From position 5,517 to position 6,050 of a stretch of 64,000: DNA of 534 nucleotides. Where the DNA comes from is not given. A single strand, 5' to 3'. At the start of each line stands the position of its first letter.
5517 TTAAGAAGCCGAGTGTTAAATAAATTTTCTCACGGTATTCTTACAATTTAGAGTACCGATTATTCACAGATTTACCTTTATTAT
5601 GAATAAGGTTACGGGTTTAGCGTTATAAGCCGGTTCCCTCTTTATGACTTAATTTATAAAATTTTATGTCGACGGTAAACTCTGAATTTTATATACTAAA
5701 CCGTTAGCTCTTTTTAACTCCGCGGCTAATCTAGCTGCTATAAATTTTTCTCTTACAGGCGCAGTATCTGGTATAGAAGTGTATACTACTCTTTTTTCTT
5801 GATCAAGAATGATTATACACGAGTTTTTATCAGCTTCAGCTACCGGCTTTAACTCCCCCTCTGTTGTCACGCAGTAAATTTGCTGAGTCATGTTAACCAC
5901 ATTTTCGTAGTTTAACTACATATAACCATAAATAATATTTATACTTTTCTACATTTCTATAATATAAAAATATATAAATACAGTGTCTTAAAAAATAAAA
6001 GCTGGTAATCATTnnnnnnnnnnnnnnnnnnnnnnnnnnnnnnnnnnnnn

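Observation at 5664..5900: Stand-alone short gelsolin-type domain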

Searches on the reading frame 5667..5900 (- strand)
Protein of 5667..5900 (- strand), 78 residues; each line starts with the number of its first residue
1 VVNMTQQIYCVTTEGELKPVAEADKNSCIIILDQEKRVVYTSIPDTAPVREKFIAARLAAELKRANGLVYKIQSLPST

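Call 3: search_protein_families(library=pfam, proteins=[window:5667-5900:-], max_evalue=10)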
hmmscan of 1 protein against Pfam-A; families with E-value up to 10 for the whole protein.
seq(78 aa): 1 family
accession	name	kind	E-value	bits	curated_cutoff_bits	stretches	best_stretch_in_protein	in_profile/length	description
PF00241.25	Cofilin_ADF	-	0.09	12.9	22.4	1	34-72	70-109/125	Cofilin/tropomyosin-type actin-binding protein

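Call 4: search_solved_structures(query=window:5667-5900:-, max_evalue=10, show_alignments=3)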
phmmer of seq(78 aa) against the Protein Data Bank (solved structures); distinct sequences matched with E-value up to 10: 9.
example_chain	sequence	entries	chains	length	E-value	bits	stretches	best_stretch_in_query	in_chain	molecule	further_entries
4kee_A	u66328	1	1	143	0.037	17.5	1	35-73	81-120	Cofilin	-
4ked_A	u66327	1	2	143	0.053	17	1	35-73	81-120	Cofilin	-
1cfy_A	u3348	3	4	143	0.054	17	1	35-73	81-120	COFILIN | YEAST COFILIN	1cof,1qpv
4kef_A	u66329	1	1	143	0.14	15.6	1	38-73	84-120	Cofilin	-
8eex_A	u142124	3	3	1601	1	13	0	15-64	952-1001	Cas7-11 | CRISPR-associated RAMP family protein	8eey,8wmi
7yn9_A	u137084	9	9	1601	1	13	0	15-64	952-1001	CRISPR-associated RAMP family protein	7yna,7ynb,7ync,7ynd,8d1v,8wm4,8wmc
7wah_A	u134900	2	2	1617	1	12.9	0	15-64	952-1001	CRISPR-associated RAMP family protein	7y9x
7y9y_A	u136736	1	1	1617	1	12.9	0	15-64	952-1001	CRISPR-associated RAMP family protein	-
8gs2_A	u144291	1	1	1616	1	12.9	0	15-64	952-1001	CRISPR-associated RAMP family protein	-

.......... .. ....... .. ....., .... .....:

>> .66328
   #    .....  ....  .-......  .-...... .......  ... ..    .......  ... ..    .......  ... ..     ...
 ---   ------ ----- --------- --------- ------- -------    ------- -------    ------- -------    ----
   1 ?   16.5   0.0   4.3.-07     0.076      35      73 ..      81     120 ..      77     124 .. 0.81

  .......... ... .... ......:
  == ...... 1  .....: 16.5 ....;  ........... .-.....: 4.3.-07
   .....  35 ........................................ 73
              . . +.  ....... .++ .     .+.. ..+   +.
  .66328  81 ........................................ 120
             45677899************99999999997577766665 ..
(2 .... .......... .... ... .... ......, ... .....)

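Call 5: search_protein_families(library=ncbifam, proteins=[window:5667-5900:-], max_evalue=10)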
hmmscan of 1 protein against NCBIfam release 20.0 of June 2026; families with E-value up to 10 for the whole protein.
seq(78 aa): 1 family
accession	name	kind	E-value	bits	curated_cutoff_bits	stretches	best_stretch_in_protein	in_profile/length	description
NF002346.0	PRK01305.2-3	equivalog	0.16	11.4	170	1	17-73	17-71/247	arginyltransferase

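Call 6: find_homologous_proteins(query=window:5667-5900:-, max_evalue=0.01)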
Query seq(78 aa) (78 aa): 4 proteins with E <= 0.01 among 4 candidates.
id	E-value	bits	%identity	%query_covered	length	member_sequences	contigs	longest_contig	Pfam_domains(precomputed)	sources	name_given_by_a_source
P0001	1.4e-40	153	100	96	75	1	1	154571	-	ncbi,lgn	-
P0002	4.7e-33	129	84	95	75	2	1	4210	-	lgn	-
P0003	8.0e-28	113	74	92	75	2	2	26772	-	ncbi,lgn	ncbi:MAG: hypothetical protein QW327_02285 [Candidatus Odinarchaeota archaeon]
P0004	1.2e-27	112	70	95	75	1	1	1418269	-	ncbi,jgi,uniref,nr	ncbi:MAG: hypothetical protein OdinLCB4_000100 [Candidatus Odinarchaeum yellowstonii]|jgi:hypothetic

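Call 14: search_solved_structures(query=A1, max_evalue=10, show_alignments=2)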
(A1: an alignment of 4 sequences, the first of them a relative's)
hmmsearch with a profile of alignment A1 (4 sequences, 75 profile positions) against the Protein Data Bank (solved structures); distinct sequences matched with E-value up to 10: 14.
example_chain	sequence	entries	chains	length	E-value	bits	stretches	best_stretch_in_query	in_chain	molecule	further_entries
4kee_A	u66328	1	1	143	0.023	17.5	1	31-70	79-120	Cofilin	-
1cfy_A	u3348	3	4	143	0.065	16.1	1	34-70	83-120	COFILIN | YEAST COFILIN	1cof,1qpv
4ked_A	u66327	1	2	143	0.065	16.1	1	34-70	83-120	Cofilin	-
4kef_A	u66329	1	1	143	0.12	15.3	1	35-70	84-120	Cofilin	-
2lxx_A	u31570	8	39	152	0.2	14.6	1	33-65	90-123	Actin-depolymerizing factor 2, isoform c | Cofilin (UNC-60B) | Cofilin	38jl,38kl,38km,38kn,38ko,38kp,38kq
7c2f_B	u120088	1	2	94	0.21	14.4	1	18-63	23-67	Gelsolin-like domain-containing protein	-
4v61_BM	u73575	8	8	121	0.63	12.9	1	34-69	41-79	Ribosomal Protein L14 | 50S ribosomal protein L14, chloroplastic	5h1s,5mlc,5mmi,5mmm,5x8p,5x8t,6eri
8eex_A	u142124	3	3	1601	0.75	12.7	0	12-62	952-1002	Cas7-11 | CRISPR-associated RAMP family protein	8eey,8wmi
7yn9_A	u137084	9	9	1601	0.75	12.7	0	12-62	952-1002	CRISPR-associated RAMP family protein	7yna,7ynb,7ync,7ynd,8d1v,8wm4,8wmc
7wah_A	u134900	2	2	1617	0.77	12.6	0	12-62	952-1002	CRISPR-associated RAMP family protein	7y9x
7y9y_A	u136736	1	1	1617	0.77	12.6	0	12-62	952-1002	CRISPR-associated RAMP family protein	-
8gs2_A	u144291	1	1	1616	0.78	12.6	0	12-62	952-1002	CRISPR-associated RAMP family protein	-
4njc_A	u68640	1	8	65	1.2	12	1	34-61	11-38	Geobacillus stearothermophilus YkzG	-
6g7w_A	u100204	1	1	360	1.4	11.8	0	7-36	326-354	NHL repeat-containing protein 2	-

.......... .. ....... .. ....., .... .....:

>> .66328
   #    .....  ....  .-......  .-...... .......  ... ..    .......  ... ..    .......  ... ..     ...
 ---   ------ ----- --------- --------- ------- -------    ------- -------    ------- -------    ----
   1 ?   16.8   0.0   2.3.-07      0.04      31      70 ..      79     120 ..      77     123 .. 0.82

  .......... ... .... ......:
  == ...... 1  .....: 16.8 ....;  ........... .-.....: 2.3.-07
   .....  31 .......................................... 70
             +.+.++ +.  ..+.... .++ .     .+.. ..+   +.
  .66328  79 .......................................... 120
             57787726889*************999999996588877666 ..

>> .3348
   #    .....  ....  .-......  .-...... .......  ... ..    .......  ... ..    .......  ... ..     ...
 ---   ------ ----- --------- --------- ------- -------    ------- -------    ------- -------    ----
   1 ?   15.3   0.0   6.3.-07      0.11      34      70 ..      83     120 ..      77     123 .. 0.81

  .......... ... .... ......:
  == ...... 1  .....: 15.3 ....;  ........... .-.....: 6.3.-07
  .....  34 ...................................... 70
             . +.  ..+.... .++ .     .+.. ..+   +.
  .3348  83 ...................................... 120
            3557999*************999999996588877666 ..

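Call 19: predict_structure(alignment_id=A1)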
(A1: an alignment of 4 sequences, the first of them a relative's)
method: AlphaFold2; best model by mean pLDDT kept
length: 75 residues; sequences in the alignment: 4
mean_pLDDT: 85.3   pTM: 0.73
mean pLDDT of the five models: 85.3, 79.4, 78.8, 75.7, 71.4
residues with pLDDT >= 90: 17; 70-90: 54; 50-70: 4; < 50: 0
segments of 3 or more residues with pLDDT < 50: none
pLDDT, mean of each block of 10 residues (from residue 1): 83 84 85 90 87 91 84 73
secondary structure, 60 per line:
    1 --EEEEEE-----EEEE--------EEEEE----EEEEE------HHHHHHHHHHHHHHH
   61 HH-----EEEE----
elements in order: E3-8 E14-17 E26-30 E35-39 H46-62 E68-71

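Call 21: search_protein_representatives(alignment_id=A1)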
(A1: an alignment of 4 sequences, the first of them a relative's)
Query: 4 sequences, 75 profile positions. Proteins with E-value up to 0.001 (for the whole library): 26; up to 1e-10: 1; up to 1e-30: 0. The best 26 are listed.
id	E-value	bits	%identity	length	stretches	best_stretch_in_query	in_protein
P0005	4.1e-22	93.7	-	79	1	1-74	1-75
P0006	1.8e-10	56.4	-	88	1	1-73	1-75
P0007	5.4e-08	48.5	-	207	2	27-69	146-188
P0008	5.0e-07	45.4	-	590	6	26-47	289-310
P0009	7.1e-07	44.9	-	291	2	10-70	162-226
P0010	7.6e-07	44.8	-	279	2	4-71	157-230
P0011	2.8e-06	42.9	-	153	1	21-72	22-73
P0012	3.7e-06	42.6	-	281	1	1-72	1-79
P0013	4.5e-06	42.3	-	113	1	18-71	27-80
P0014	4.8e-06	42.2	-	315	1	6-72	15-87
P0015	7.1e-06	41.7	-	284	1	20-71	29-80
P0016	7.5e-06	41.6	-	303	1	14-73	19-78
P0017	9.0e-06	41.3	-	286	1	13-71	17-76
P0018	2.7e-05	39.8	-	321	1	3-72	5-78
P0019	3.3e-05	39.5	-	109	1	7-74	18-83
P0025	2.5e-04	36.7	-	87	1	24-73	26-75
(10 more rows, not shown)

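Call 24: search_protein_families(library=pfam, proteins=[P0005, P0006, P0007, P0009, P0011, P0012, P0013, P0016, P0019, P0025], max_evalue=1)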
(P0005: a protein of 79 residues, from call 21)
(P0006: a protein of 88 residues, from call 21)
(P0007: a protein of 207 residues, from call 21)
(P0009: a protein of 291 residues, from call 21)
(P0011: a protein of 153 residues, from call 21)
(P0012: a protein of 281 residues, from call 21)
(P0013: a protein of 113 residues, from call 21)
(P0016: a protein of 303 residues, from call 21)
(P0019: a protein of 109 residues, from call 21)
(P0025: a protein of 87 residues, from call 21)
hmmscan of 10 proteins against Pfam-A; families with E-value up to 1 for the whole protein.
P0005 (79 aa): 0 families

P0006 (88 aa): 2 families
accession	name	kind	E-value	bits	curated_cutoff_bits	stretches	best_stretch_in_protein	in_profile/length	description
PF00626.27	Gelsolin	-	0.016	15.5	21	1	25-82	16-74/76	Gelsolin repeat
PF25480.1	DUF7904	-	0.018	15.3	30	1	34-87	41-92/100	Domain of unknown function (DUF7904)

P0007 (207 aa): 5 families
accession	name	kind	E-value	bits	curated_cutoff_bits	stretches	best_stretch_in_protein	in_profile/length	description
PF00626.27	Gelsolin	-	3e-07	30.6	21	2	136-200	12-75/76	Gelsolin repeat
PF00241.25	Cofilin_ADF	-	0.0069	16.5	22.4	0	155-196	75-116/125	Cofilin/tropomyosin-type actin-binding protein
PF25466.1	MPK1_gelsolin_C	-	0.044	14.4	27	0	148-181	32-65/105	MPK1 gelsolin domain C-terminal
PF18668.6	Tail_spike_N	-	0.051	14.1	25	0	29-49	25-45/70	Tail spike TSP1/Gp66 receptor binding N-terminal domain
PF22128.2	Alp7A_like_C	-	0.057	13.6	22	1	147-187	111-150/156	Alp7A C-terminal domain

P0009 (291 aa): 4 families
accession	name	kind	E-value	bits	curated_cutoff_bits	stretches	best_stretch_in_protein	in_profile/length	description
PF00626.27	Gelsolin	-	3.3e-11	43.3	21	2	26-88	14-75/76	Gelsolin repeat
PF25466.1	MPK1_gelsolin_C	-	0.00091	19.8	27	1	24-78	13-74/105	MPK1 gelsolin domain C-terminal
PF20972.2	MASE9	-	0.25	11.7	24.3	1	29-57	125-153/203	MASE9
PF10451.15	Stn1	-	0.31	10.4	21.5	0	26-80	36-93/252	Telomere regulation protein Stn1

P0011 (153 aa): 2 families
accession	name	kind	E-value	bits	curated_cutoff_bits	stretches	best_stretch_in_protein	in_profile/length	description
PF00626.27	Gelsolin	-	0.096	13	21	1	23-82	17-75/76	Gelsolin repeat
PF25480.1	DUF7904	-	0.12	12.6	30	1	38-88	46-94/100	Domain of unknown function (DUF7904)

P0012 (281 aa): 2 families
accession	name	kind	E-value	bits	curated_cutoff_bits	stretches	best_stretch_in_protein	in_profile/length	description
PF00626.27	Gelsolin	-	0.00049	20.3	21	1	33-89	20-76/76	Gelsolin repeat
PF25480.1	DUF7904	-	0.27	11.5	30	1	41-94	43-94/100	Domain of unknown function (DUF7904)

P0013 (113 aa): 2 families
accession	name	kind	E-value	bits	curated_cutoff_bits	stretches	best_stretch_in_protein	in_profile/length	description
PF00626.27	Gelsolin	-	0.043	14.1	21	1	38-91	23-76/76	Gelsolin repeat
PF05193.26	Peptidase_M16_C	-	0.2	12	23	1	62-106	110-154/181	Peptidase M16 inactive domain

P0016 (303 aa): 1 family
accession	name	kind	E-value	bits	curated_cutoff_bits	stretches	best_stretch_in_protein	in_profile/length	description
PF00626.27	Gelsolin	-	0.0025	18.1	21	1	17-87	7-76/76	Gelsolin repeat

P0019 (109 aa): 2 families
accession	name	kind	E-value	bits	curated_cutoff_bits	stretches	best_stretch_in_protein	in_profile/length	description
PF25480.1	DUF7904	-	0.0067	16.7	30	1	42-95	42-93/100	Domain of unknown function (DUF7904)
PF25466.1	MPK1_gelsolin_C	-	0.13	12.9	27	0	39-70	33-64/105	MPK1 gelsolin domain C-terminal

P0025 (87 aa): 2 families
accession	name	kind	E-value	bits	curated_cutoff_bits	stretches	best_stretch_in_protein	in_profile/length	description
PF00626.27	Gelsolin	-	4.8e-05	23.6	21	1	14-84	7-76/76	Gelsolin repeat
PF25466.1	MPK1_gelsolin_C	-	0.17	12.5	27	0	66-86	82-104/105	MPK1 gelsolin domain C-terminal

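Call 25: fold_search(model_id=the predicted structure, library=pdb)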
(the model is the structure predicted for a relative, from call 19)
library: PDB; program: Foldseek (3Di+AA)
matches with E <= 10: 1013; with E <= 0.001: 30
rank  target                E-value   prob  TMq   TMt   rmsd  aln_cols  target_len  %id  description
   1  7c2f_B                1.2e-06  1.00  0.83  0.71   1.7        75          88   16  Crystal Structure of the Thorarchaeota ProGel/rabbit actin complex (released 2020-08-05)
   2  1p8x_B                1.1e-04  1.00  0.77  0.20   2.6        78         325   19  The Calcium-Activated C-terminal half of gelsolin (released 2003-10-14)
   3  5a1m                  1.2e-04  1.00  0.75  0.56   2.8        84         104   20  Crystal structure of calcium-bound human adseverin domain A3 (released 2015-09-16)
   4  3fg6_C                1.6e-04  1.00  0.83  0.22   2.0        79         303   22  Structure of the C-terminus of Adseverin (released 2009-08-11)
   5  6lje_A                1.6e-04  1.00  0.76  0.58   2.7        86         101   16  Crystal structure of gelsolin G3 domain (calcium and magnesium condition) (released 2020-01-01)
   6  2fh1_B                1.7e-04  1.00  0.79  0.20   2.4        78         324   19  C-terminal half of gelsolin soaked in low calcium at pH 4.5 (released 2006-06-13)
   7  9jvt_V                2.2e-04  1.00  0.76  0.17   3.5        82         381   15  Structure of the C-terminal 4 domains (V4-V6-HP) villin bound to an actin (released 2025-10-15)
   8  3fg6_F                2.4e-04  1.00  0.74  0.21   3.0        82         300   22  Structure of the C-terminus of Adseverin (released 2009-08-11)
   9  7c2h_G                2.7e-04  1.00  0.79  0.32   2.0        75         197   17  Crystal Structure of the Thorarchaeota 2DGel3/rabbit actin complex (released 2020-08-05)
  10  3fg6_D                2.7e-04  1.00  0.79  0.23   2.9        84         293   23  Structure of the C-terminus of Adseverin (released 2009-08-11)
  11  2fh4_B                3.4e-04  1.00  0.82  0.21   1.8        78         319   18  C-terminal half of gelsolin soaked in EGTA at pH 8 (released 2006-06-13)
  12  3fg6_E                3.8e-04  1.00  0.77  0.23   2.9        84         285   23  Structure of the C-terminus of Adseverin (released 2009-08-11)
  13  1h1v_G                4.1e-04  1.00  0.82  0.20   2.1        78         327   18  gelsolin G4-G6/actin complex (released 2003-01-24)
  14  9jus_V                4.1e-04  1.00  0.69  0.08   3.2        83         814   18  Structure of villin bound to an actin trimer (released 2025-10-08)
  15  5fae                  4.4e-04  1.00  0.70  0.51   3.6        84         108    7  N184K pathological variant of gelsolin domain 2 (trigonal form) (released 2016-10-05)
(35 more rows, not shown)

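Call 28: list_cluster_members(proteins=[P0001, P0002, P0003, P0005, P0006, P0025])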
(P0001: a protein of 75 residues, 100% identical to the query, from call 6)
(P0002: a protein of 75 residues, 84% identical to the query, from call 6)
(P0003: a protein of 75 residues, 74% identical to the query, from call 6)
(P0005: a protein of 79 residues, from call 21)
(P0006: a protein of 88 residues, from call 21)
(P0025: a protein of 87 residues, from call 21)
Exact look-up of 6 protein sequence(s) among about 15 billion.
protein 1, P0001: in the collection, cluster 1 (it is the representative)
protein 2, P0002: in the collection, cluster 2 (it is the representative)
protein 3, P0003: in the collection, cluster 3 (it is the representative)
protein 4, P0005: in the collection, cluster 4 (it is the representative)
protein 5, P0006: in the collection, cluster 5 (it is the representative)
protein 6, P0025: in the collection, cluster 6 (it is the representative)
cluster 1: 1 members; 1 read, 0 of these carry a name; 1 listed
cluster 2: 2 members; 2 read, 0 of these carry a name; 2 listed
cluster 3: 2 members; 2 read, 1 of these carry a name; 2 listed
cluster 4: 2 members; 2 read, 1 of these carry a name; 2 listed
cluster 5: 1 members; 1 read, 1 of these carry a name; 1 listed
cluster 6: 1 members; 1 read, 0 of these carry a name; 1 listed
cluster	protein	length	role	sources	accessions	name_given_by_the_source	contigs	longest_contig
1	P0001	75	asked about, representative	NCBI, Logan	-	-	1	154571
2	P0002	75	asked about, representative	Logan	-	-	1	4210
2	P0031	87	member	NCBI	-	-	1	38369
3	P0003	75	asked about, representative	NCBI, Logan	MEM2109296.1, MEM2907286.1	MAG: hypothetical protein QW327_02285 [Candidatus Odinarchaeota archaeon]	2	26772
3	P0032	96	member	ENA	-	-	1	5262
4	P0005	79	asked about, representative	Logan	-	-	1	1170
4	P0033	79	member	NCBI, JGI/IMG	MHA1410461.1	MAG: hypothetical protein ACTSQY_09195 [Candidatus Odinarchaeia archaeon]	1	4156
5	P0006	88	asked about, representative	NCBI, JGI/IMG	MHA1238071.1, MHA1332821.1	MAG: hypothetical protein ACTSSJ_02275 [Candidatus Odinarchaeia archaeon]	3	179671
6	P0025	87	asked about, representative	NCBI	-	-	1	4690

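Call 30: find_encoding_contigs(protein=P0004, flank=6000, max_places=3)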
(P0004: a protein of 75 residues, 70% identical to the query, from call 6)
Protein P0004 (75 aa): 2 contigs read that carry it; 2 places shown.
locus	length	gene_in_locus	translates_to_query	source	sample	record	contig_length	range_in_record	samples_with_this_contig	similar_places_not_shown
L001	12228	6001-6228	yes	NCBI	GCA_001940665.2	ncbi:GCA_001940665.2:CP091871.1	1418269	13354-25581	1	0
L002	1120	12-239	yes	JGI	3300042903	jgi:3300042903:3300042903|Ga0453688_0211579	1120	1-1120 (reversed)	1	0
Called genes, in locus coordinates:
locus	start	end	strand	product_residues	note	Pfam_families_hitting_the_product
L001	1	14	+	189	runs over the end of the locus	-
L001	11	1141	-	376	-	PF13167:GTP-bdg_N, PF01926:MMR_HSR1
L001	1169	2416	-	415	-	PF09861:Lar_N, PF21113:LarA_C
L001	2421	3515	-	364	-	PF00180:Iso_dh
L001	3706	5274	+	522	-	PF13353:Fer4_12 (weak), PF04055:Radical_SAM, PF13186:SPASM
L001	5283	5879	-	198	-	PF03266:NTPase_1 (faint), PF13207:AAA_17, PF13238:AAA_18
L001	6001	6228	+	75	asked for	-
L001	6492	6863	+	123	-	PF01984:dsDNA_bind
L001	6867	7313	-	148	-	PF02319:WHD_E2F_TDP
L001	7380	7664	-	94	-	PF00071:Ras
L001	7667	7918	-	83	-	PF00025:Arf, PF00071:Ras, PF01926:MMR_HSR1 (weak), PF04670:Gtr1_RagA (weak), PF08477:Roc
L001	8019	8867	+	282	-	-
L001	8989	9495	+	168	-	-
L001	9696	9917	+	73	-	-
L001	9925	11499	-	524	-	PF13404:HTH_AsnC-type, PF13412:HTH_24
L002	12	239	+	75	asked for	-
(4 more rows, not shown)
